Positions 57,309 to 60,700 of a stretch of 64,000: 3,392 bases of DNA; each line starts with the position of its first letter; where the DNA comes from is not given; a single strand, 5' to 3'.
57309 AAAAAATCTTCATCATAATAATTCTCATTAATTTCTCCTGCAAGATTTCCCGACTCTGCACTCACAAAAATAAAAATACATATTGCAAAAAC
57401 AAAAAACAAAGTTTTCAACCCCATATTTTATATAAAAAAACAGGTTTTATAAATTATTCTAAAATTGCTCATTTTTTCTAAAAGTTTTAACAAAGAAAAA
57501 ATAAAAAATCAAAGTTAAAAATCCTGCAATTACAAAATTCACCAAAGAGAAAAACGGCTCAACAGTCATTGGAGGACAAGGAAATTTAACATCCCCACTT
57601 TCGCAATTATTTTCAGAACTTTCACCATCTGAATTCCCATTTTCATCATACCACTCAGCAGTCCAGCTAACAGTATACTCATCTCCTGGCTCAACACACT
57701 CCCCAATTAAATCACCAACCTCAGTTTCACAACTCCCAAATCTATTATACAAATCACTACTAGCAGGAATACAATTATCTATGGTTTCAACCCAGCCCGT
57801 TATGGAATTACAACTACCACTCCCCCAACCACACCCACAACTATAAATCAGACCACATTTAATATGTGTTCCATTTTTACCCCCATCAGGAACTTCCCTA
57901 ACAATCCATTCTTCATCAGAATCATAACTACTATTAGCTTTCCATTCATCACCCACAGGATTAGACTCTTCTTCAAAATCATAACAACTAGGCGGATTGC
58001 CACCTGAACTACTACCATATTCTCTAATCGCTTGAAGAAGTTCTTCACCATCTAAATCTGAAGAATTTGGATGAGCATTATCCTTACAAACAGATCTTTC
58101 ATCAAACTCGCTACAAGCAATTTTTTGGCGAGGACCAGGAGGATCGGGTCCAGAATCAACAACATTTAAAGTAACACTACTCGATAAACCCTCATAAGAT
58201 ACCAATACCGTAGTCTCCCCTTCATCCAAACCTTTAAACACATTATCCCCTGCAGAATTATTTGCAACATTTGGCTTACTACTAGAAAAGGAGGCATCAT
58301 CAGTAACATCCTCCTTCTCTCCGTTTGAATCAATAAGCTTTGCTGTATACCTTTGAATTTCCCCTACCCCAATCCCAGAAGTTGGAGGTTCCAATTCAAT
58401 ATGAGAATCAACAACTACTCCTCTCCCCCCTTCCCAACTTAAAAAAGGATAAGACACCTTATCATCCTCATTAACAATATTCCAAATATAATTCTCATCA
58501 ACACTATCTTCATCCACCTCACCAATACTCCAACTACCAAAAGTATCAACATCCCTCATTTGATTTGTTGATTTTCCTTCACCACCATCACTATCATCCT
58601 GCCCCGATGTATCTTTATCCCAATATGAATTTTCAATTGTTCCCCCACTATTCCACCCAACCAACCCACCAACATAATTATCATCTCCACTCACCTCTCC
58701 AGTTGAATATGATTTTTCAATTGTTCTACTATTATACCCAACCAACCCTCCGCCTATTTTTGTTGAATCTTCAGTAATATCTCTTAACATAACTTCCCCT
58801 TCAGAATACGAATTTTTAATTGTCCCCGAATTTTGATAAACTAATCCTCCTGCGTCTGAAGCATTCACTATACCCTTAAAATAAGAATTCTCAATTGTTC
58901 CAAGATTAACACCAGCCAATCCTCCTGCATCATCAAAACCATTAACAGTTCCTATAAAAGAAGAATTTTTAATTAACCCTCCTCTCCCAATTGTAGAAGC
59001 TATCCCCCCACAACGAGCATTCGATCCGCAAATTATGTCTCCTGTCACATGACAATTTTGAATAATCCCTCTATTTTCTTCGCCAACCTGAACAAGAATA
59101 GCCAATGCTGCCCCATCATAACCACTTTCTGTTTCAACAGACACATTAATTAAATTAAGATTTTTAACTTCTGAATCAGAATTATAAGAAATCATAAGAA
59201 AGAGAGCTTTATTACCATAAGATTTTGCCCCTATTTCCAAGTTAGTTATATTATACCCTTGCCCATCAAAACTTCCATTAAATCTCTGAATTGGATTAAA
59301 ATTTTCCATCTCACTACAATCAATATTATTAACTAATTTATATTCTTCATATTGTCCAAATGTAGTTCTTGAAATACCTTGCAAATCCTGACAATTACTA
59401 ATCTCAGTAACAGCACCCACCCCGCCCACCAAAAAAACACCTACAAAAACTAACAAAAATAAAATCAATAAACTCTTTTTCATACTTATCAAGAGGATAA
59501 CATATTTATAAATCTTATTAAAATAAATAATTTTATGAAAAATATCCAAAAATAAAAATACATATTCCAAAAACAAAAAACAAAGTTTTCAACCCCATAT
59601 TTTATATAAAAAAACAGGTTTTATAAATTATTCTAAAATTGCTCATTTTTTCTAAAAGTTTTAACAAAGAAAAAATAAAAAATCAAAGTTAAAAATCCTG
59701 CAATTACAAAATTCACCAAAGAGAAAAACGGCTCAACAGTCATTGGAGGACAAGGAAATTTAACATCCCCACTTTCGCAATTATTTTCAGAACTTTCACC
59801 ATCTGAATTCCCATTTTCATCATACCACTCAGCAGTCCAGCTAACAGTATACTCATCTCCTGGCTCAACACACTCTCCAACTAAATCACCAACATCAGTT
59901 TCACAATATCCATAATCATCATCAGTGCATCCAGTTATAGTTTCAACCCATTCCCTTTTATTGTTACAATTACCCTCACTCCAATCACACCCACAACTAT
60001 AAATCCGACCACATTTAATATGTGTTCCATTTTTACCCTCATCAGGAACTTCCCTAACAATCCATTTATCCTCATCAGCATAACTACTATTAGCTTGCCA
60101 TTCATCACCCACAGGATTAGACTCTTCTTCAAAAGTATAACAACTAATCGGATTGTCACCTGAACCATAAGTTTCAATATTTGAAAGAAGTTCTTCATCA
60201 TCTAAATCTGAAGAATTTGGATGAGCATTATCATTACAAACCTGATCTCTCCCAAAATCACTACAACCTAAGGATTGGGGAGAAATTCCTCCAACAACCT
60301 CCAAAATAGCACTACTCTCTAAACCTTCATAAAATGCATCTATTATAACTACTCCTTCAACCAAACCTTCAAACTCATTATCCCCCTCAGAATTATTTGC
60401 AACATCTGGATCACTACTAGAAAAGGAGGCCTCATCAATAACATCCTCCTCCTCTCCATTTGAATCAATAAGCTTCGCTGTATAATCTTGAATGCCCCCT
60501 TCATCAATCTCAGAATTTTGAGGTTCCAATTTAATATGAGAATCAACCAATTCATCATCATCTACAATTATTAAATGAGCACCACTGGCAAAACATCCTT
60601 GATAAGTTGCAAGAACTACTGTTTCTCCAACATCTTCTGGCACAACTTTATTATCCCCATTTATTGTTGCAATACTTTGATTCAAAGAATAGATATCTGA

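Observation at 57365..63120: Tandem paralogous giant Cys-rich surface proteins with identical termini and duplicated flanks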

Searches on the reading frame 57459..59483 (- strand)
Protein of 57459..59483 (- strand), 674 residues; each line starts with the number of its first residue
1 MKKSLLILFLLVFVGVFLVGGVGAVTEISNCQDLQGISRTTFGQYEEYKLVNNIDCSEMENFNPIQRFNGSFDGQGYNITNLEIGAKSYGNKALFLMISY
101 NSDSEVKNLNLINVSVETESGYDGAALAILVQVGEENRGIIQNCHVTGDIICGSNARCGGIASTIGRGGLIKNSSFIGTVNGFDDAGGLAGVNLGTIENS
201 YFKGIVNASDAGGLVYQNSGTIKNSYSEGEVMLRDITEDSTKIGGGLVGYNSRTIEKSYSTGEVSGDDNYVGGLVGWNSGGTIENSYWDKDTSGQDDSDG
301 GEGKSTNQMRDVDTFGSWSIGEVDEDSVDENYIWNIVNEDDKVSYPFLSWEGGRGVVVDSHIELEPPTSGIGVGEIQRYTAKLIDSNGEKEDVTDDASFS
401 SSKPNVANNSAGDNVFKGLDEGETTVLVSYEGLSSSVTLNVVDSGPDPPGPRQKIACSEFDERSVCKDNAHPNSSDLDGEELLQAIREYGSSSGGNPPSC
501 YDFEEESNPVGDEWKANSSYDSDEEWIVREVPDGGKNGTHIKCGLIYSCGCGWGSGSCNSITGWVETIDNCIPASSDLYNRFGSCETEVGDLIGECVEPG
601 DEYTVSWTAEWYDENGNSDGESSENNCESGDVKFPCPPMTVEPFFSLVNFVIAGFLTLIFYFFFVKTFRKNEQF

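Call 11: search_protein_families(library=pfam, proteins=[window:57459-59483:-], max_evalue=0.01)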
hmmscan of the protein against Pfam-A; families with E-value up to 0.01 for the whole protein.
window:57459-59483:- (674 aa): 2 families
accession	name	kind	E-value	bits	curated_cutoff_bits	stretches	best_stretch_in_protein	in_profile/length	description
PF07581.17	Glug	-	1.4e-12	47.6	20.5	1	269-287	3-22/28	The GLUG motif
PF12985.13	DUF3869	-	0.00053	20.6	24.5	1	387-442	16-69/85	Domain of unknown function (DUF3869)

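Call 12: search_protein_families(library=ncbifam, proteins=[window:57459-59483:-], max_evalue=1)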
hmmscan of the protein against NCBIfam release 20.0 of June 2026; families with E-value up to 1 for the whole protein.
window:57459-59483:- (674 aa): 1 family
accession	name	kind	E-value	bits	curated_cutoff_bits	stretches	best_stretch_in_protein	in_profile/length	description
NF046024.1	ZmpD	exception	0.015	12.5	3000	1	102-219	716-834/1812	zinc metalloprotease D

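Call 17: find_homologous_proteins(query=window:57459-59483:-, max_evalue=0.001)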
Query window:57459-59483:- (674 aa): 3430 proteins with E <= 0.001 among 8000 candidates; the best 120 are listed.
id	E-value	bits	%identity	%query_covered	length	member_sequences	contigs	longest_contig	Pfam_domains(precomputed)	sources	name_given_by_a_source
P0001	0.0e+0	1537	100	100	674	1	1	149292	PF07581.18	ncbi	-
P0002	4.6e-143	496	72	47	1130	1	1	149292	-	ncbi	-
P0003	8.4e-66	241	33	45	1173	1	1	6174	PF05342.20,PF07581.18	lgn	-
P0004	1.1e-65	240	31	49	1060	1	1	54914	PF05342.20,PF07581.18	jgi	jgi:hypothetical protein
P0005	2.5e-65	239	29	64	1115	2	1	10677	PF07581.18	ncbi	-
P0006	1.1e-64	237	37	42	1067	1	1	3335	PF05342.20,PF07581.18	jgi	jgi:hypothetical protein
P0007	6.8e-64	235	38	45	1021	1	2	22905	PF07581.18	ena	-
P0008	8.2e-64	234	33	45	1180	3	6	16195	PF07581.18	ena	-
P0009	1.7e-63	233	34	39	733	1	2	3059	PF18998.7,PF07581.18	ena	-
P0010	2.6e-63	233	30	43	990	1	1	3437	PF07581.18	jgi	jgi:hypothetical protein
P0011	1.6e-62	230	37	45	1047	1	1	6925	PF07581.18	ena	-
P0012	1.7e-62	230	39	32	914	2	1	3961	PF07581.18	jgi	jgi:hypothetical protein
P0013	2.9e-62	229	35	45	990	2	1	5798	PF18998.7,PF07581.18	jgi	-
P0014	3.5e-62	229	33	44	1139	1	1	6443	PF07581.18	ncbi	-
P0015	5.0e-62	228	45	26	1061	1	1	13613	PF07581.18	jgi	jgi:hypothetical protein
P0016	5.5e-62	228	30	45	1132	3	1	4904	PF07581.18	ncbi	ncbi:MAG: GLUG motif-containing protein, partial [Planctomycetota bacterium]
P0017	6.7e-62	228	43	32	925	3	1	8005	PF18998.7,PF07581.18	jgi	jgi:hypothetical protein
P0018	9.2e-62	228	30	48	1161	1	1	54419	PF05342.20,PF07581.18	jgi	jgi:hypothetical protein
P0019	9.3e-62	228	30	48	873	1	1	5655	PF07581.18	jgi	jgi:hypothetical protein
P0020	9.4e-62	228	31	46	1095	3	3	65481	PF07581.18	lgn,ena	-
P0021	1.6e-61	227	32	50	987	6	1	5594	PF18998.7,PF07581.18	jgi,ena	-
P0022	2.8e-61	226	44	32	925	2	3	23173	PF18998.7,PF07581.18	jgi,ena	-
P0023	4.1e-61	225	35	47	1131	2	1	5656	PF05342.20,PF07581.18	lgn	-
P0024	5.5e-61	225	31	52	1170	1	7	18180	PF07581.18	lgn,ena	-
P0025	5.7e-61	225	34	48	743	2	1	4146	PF07581.18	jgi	jgi:hypothetical protein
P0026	6.2e-61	225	32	51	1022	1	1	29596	PF05342.20,PF07581.18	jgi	jgi:hypothetical protein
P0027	1.7e-60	223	33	48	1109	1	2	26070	PF07581.18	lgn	-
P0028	1.0e-59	221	36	48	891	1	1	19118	PF07581.18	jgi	-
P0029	1.5e-59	220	33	47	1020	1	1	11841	PF07581.18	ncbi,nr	ncbi:MAG: hypothetical protein JXN61_15285 [Sedimentisphaerales bacterium]|nr:hypothetical protein [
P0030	3.8e-59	219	30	43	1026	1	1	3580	PF07581.18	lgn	-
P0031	6.0e-59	218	31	49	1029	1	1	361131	PF07581.18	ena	-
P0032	6.3e-59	218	37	32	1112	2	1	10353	PF07581.18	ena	-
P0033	9.0e-59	218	37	45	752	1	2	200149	PF18998.7,PF07581.18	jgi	jgi:hypothetical protein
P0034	1.2e-58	217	35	49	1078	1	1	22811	PF07581.18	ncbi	-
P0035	1.8e-58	217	30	49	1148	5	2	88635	PF07581.18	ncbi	ncbi:MAG: GLUG motif-containing protein [Planctomycetota bacterium]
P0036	2.8e-58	216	44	32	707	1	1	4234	PF07581.18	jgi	jgi:hypothetical protein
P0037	3.6e-58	216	42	32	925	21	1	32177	PF18998.7,PF07581.18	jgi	-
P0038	7.1e-58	215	38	35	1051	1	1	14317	PF07581.18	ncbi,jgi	-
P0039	1.0e-57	214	35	45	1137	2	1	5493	PF03793.25,PF07581.18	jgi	-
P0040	1.4e-57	214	34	45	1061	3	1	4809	PF05342.20,PF07581.18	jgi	jgi:hypothetical protein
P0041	1.4e-57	214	30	42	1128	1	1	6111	PF05342.20,PF07581.18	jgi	jgi:hypothetical protein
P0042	2.4e-57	213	36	32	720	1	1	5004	PF18998.7,PF07581.18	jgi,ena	-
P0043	3.9e-57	212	32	48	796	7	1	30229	PF07581.18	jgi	-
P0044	5.7e-57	212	31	48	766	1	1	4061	PF07581.18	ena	-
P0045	6.2e-57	212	43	32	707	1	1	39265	PF07581.18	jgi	jgi:hypothetical protein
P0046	1.1e-56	211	34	51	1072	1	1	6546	PF00079.26,PF18998.7,PF07581.18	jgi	jgi:serpin B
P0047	1.2e-56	211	32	50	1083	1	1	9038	PF07581.18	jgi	jgi:hypothetical protein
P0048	2.2e-56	210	35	33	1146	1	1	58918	PF07581.18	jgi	jgi:hypothetical protein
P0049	2.2e-56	210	35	45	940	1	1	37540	PF07581.18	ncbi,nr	ncbi:MAG: hypothetical protein JW993_20260 [Sedimentisphaerales bacterium]|nr:hypothetical protein [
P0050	4.0e-56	209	35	48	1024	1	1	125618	PF07581.18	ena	-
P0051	1.0e-55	208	34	48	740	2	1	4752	PF07581.18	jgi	jgi:hypothetical protein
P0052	1.3e-55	207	34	36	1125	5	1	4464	PF07581.18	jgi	jgi:hypothetical protein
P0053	1.4e-55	207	31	48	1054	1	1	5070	PF07581.18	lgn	-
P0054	1.7e-55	207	34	42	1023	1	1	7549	PF07581.18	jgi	jgi:hypothetical protein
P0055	3.8e-55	206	35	48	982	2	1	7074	PF18998.7,PF07581.18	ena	-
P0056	7.0e-55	205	29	48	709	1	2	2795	PF07581.18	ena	-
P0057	8.7e-55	204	32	49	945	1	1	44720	PF24489.2,PF18370.8,PF07581.18,PF00041.28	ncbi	-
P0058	8.8e-55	204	36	47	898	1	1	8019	PF05342.20,PF07581.18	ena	-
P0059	8.9e-55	204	32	46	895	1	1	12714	PF07581.18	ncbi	-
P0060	1.1e-54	204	32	45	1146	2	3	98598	PF07581.18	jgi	jgi:hypothetical protein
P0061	1.1e-54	204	37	33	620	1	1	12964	PF18998.7,PF07581.18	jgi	jgi:hypothetical protein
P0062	1.7e-54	204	36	43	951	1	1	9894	PF07581.18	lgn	-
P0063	2.2e-54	203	44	24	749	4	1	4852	PF07581.18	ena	-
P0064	4.0e-54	202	34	48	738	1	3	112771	PF07581.18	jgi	-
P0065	4.0e-54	202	36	32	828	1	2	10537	PF07581.18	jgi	-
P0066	6.7e-54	202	39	32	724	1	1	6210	PF07581.18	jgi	jgi:hypothetical protein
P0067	8.3e-54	201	30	52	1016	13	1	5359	PF07581.18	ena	-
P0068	9.1e-54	201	30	45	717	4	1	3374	PF07581.18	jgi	-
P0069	9.3e-54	201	36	31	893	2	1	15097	PF07581.18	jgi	-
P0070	9.7e-54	201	35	32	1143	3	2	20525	PF07581.18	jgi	jgi:hypothetical protein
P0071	1.0e-53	201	34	42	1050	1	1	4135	PF07581.18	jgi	jgi:hypothetical protein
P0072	1.9e-53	200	30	48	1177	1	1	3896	PF07581.18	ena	-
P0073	4.0e-53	199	42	27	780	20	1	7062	PF07581.18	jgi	-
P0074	8.7e-53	198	47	26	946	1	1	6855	PF18998.7,PF07581.18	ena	-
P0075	9.2e-53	198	32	48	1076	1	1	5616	PF07581.18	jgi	-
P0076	9.9e-53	198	36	43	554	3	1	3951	PF05342.20,PF07581.18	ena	-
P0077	1.0e-52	198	31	47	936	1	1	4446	PF07581.18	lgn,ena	-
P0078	1.1e-52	198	35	48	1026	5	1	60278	PF03793.25,PF07581.18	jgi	-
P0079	1.2e-52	197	32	49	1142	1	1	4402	PF07581.18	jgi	-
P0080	1.5e-52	197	34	46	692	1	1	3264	PF07581.18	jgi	jgi:hypothetical protein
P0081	1.8e-52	197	35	46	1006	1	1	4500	PF07581.18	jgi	jgi:hypothetical protein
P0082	2.2e-52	197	33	48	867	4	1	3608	PF07581.18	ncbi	-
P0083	2.6e-52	196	36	48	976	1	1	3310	PF05342.20,PF18998.7,PF07581.18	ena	-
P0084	2.9e-52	196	31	46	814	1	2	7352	PF18998.7,PF07581.18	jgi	jgi:hypothetical protein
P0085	3.2e-52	196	34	48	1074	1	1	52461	PF07581.18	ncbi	-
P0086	3.6e-52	196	45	32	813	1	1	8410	PF07581.18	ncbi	-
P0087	5.0e-52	195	34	49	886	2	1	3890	PF07581.18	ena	-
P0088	6.4e-52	195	36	48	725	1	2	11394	PF07581.18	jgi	jgi:hypothetical protein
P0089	6.5e-52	195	32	45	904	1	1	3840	PF07581.18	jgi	jgi:hypothetical protein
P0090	6.5e-52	195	30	48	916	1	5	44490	PF07581.18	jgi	jgi:hypothetical protein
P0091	6.8e-52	195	35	43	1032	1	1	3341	PF07581.18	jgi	jgi:hypothetical protein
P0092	7.2e-52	195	30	46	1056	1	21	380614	PF07581.18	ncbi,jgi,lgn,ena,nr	ncbi:MAG: hypothetical protein GXY19_08905 [Phycisphaerae bacterium]|nr:hypothetical protein [Phycis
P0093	8.4e-52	195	35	48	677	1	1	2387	PF07581.18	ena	-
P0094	1.3e-51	194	32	48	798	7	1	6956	PF07581.18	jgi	jgi:hypothetical protein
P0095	1.4e-51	194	36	41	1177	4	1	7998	PF05342.20,PF07581.18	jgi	jgi:hypothetical protein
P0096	1.6e-51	194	40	40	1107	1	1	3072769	PF05342.20,PF07581.18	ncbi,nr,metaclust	ncbi:GLUG domain protein [Methanolobus psychrophilus R15]|nr:GLUG domain protein [Methanolobus psych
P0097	2.7e-51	193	31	51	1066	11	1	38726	PF18962.8,PF07581.18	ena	-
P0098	7.9e-51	191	33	48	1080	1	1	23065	PF07581.18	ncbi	ncbi:MAG: GLUG motif-containing protein [Thermoplasmata archaeon]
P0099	8.0e-51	191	32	46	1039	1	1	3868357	PF07581.18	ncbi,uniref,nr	ncbi:GLUG domain protein [Limihaloglobus sulfuriphilus]|uniref:GLUG domain protein n=1 Tax=Limihalog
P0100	1.1e-50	191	32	48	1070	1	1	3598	PF07581.18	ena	-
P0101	1.2e-50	191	33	49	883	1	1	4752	PF07581.18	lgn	-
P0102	1.3e-50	191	37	37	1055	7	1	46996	PF18962.8,PF07581.18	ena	-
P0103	1.4e-50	191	36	43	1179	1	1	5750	PF07581.18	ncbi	ncbi:MAG: GLUG motif-containing protein, partial [Candidatus Saliniplasma sp.]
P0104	1.5e-50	190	38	32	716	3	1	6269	PF07581.18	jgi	jgi:hypothetical protein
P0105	1.7e-50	190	43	31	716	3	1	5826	PF07581.18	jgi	jgi:hypothetical protein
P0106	1.8e-50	190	44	24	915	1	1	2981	PF07581.18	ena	-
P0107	2.5e-50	190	39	32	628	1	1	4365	PF18998.7,PF07581.18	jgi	jgi:hypothetical protein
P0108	2.7e-50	190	32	45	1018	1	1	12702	PF07581.18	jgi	jgi:hypothetical protein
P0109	3.5e-50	189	32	43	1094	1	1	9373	PF07581.18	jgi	jgi:hypothetical protein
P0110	4.1e-50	189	37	46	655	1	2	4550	PF07581.18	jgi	jgi:hypothetical protein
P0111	7.4e-50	188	35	54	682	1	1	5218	PF07581.18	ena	-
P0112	9.5e-50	188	38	28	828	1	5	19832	PF18998.7,PF07581.18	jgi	jgi:hypothetical protein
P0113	1.3e-49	187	32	46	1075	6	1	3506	PF07581.18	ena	-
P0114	1.7e-49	187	36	48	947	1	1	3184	PF07581.18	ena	-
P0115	1.8e-49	187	38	37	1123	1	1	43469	PF07581.18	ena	-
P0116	2.0e-49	187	34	48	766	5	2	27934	PF18998.7,PF07581.18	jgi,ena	jgi:hypothetical protein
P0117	2.1e-49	187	32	49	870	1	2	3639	PF07581.18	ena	-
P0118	3.4e-49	186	32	48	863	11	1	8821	PF07581.18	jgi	-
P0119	3.6e-49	186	40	32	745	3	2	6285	PF07581.18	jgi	jgi:hypothetical protein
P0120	4.2e-49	186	43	32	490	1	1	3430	PF07581.18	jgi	jgi:hypothetical protein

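Call 18: list_cluster_members(proteins=[P0001, P0002])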
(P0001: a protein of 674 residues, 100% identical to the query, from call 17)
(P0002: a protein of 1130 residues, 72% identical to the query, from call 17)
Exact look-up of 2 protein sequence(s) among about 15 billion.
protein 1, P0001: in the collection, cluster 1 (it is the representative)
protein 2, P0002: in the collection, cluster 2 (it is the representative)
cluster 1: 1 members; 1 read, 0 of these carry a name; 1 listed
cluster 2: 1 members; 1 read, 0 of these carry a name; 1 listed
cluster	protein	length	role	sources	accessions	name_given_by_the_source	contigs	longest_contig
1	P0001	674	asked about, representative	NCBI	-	-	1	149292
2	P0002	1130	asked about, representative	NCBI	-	-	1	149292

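Call 19: find_encoding_contigs(protein=P0001, flank=10000, max_places=6)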
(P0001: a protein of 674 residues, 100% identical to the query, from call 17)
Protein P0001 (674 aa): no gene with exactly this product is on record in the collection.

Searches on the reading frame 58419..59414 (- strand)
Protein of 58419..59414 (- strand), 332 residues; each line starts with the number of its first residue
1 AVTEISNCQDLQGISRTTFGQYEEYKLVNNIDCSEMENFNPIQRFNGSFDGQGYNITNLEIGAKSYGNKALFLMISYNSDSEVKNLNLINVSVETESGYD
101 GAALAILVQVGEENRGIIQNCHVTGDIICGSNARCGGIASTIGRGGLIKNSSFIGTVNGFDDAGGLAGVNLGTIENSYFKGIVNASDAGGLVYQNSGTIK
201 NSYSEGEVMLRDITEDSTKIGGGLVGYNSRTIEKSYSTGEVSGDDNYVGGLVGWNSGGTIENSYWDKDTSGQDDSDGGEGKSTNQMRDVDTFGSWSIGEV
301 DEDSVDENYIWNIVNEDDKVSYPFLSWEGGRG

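Call 64: search_protein_families(library=pfam, proteins=[window:58419-59414:-], max_evalue=1)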
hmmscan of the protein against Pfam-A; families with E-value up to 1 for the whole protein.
seq(332 aa): 1 family
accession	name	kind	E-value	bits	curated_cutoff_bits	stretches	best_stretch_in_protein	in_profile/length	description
PF07581.17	Glug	-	5.4e-14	52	20.5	3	246-264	3-22/28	The GLUG motif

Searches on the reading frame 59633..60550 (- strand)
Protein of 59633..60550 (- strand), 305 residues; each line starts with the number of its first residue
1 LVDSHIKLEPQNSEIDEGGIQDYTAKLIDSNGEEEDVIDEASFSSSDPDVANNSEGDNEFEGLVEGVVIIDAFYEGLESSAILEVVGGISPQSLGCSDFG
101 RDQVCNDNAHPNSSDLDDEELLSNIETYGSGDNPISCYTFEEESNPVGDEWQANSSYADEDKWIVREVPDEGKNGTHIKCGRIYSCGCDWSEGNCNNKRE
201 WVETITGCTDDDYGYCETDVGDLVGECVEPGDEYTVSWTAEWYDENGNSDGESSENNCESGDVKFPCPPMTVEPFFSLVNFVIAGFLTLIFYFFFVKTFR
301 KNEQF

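Call 20: find_homologous_proteins(query=window:59633-60550:-, max_evalue=0.01)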
Query window:59633-60550:-: 385 candidates shared short words with the query, none scored E <= 0.01.
